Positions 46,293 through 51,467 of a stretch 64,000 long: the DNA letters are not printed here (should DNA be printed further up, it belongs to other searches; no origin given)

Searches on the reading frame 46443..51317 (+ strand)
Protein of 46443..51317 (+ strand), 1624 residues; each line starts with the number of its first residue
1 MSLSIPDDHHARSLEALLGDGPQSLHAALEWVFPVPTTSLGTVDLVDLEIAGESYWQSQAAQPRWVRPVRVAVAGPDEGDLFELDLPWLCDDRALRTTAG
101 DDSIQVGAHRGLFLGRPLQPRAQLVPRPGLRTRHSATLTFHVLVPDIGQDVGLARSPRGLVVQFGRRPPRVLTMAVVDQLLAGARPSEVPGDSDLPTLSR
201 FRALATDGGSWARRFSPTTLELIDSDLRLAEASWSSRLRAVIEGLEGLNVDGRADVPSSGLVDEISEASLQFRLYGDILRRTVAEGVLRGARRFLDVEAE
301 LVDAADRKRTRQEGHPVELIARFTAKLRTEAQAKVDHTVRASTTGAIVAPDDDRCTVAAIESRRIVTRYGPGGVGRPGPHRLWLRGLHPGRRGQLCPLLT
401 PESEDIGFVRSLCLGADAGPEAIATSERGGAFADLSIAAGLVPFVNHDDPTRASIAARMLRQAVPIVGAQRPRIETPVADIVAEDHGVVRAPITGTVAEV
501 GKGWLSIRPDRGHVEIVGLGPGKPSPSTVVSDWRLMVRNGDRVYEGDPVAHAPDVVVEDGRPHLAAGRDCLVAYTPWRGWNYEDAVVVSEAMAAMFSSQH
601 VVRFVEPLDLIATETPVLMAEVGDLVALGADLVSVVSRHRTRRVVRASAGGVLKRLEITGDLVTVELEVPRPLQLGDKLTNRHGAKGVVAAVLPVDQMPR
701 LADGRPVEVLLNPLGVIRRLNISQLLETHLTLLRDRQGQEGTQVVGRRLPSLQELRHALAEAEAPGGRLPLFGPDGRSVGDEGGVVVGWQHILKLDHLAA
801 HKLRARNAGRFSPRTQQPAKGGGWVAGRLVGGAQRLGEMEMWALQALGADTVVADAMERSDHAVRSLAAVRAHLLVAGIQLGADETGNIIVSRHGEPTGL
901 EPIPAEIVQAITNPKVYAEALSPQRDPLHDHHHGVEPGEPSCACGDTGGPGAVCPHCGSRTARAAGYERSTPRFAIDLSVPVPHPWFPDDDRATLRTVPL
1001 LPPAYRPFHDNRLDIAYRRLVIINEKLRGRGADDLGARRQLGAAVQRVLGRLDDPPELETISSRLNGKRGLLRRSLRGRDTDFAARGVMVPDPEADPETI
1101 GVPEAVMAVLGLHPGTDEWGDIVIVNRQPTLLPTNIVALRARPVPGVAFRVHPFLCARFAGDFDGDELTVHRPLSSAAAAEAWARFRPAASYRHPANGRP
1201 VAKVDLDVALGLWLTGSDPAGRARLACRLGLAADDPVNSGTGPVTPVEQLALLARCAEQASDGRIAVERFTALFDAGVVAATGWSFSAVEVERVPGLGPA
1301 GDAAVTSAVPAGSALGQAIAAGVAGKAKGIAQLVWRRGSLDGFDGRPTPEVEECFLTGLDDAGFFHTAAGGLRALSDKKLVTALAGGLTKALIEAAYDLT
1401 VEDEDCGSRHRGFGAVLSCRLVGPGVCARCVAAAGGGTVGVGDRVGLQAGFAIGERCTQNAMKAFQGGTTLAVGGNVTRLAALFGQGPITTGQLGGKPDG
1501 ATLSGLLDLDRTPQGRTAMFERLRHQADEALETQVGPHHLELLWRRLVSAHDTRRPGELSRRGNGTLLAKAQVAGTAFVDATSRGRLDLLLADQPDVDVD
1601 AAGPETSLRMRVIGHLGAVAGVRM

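Call 4: search_protein_families(library=pfam, proteins=[window:46443-51317:+], max_evalue=0.01)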
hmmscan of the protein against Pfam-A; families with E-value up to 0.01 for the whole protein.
window:46443-51317:+ (1624 aa): 5 families
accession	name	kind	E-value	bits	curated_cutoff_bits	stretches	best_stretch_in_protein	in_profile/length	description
PF00562.33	RNA_pol_Rpb2_6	-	1e-38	133.9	23.4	2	660-821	208-370/373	RNA polymerase Rpb2, domain 6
PF00623.25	RNA_pol_Rpb1_2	-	2.2e-18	67.5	25.3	1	1120-1182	98-160/166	RNA polymerase Rpb1, domain 2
PF04998.22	RNA_pol_Rpb1_5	-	1.8e-07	31.4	28.5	1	1358-1469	1-98/267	RNA polymerase Rpb1, domain 5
PF04560.25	RNA_pol_Rpb2_7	-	4.1e-05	24.4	32.1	1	832-862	1-32/87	RNA polymerase Rpb2, domain 7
PF04565.21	RNA_pol_Rpb2_3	-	0.00019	22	21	1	359-415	11-65/68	RNA polymerase Rpb2, domain 3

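Call 5: search_protein_families(library=ncbifam, proteins=[window:46443-51317:+], max_evalue=0.01)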
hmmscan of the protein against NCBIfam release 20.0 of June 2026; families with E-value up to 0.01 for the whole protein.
window:46443-51317:+ (1624 aa): 13 families
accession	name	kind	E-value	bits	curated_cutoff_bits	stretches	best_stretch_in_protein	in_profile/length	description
NF001616.1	PRK00405.1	equivalog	3.9e-78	263.3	896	3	662-854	842-1043/1096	DNA-directed RNA polymerase subunit beta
TIGR02013.1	rpoB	equivalog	8e-74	249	801.15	3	663-853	1000-1186/1238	DNA-directed RNA polymerase subunit beta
NF007172.0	PRK09603.1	equivalog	5.3e-72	242.2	5372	5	665-748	1080-1163/2890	DNA-directed RNA polymerase subunit beta/beta'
NF011417.0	PRK14844.1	equivalog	1.2e-69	234.8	4632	5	663-739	1071-1147/2839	DNA-directed RNA polymerase subunit beta/beta'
TIGR02386.1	rpoC_TIGR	equivalog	6.1e-33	113.7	963.5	3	1123-1215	403-495/1147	DNA-directed RNA polymerase subunit beta'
NF006336.0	PRK08566.1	equivalog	3.1e-30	105.1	819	3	1120-1213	416-509/883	DNA-directed RNA polymerase subunit A'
TIGR02390.1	RNA_pol_rpoA1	equivalog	2e-27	95.7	1042.55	3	1120-1201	411-492/867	DNA-directed RNA polymerase subunit A'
NF006335.0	PRK08565.1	equivalog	1.2e-26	92.6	1402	1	646-863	836-1052/1116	DNA-directed RNA polymerase subunit B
NF011498.0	PRK14906.1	equivalog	7.8e-26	89.8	1437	2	1122-1217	498-593/1459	DNA-directed RNA polymerase subunit beta'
TIGR03670.1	rpoB_arch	equivalog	2.6e-25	88.7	811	1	642-865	316-538/599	DNA-directed RNA polymerase subunit B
TIGR02387.1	rpoC1_cyan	equivalog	1.2e-16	60.4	975.9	1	1120-1221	419-521/619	DNA-directed RNA polymerase subunit gamma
NF002729.0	PRK02625.1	equivalog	1.8e-16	59.9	1117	1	1120-1219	425-525/626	DNA-directed RNA polymerase subunit gamma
NF002724.0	PRK02597.1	equivalog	0.0052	14.1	1878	0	1330-1409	144-224/1338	DNA-directed RNA polymerase subunit beta'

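Call 7: search_protein_families(library=padloc, proteins=[window:46443-51317:+], max_evalue=0.01)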
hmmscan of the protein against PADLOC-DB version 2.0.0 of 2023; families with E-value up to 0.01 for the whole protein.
window:46443-51317:+ (1624 aa): 0 families

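Call 40: search_protein_families(library=phrogs, proteins=[window:46443-51317:+], max_evalue=0.01)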
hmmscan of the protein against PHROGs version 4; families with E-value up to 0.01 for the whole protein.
window:46443-51317:+ (1624 aa): 6 families
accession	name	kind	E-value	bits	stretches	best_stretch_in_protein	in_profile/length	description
phrog_24349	-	unknown function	1.3e-64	219.3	2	662-858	904-1093/1191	-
phrog_25354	-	unknown function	3.7e-28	98.8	2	1123-1222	411-510/1216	-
phrog_3295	-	DNA, RNA and nucleotide metabolism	3.2e-20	73.1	1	662-729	380-447/698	RNA polymerase beta subunit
phrog_2987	-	DNA, RNA and nucleotide metabolism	1.8e-06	28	0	1122-1182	374-438/478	RNA polymerase beta subunit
phrog_3148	-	DNA, RNA and nucleotide metabolism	1.4e-05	23.9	1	433-600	1034-1209/1424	RNA polymerase beta subunit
phrog_14872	-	DNA, RNA and nucleotide metabolism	0.0041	15.8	0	654-728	1298-1374/1393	RNA polymerase beta subunit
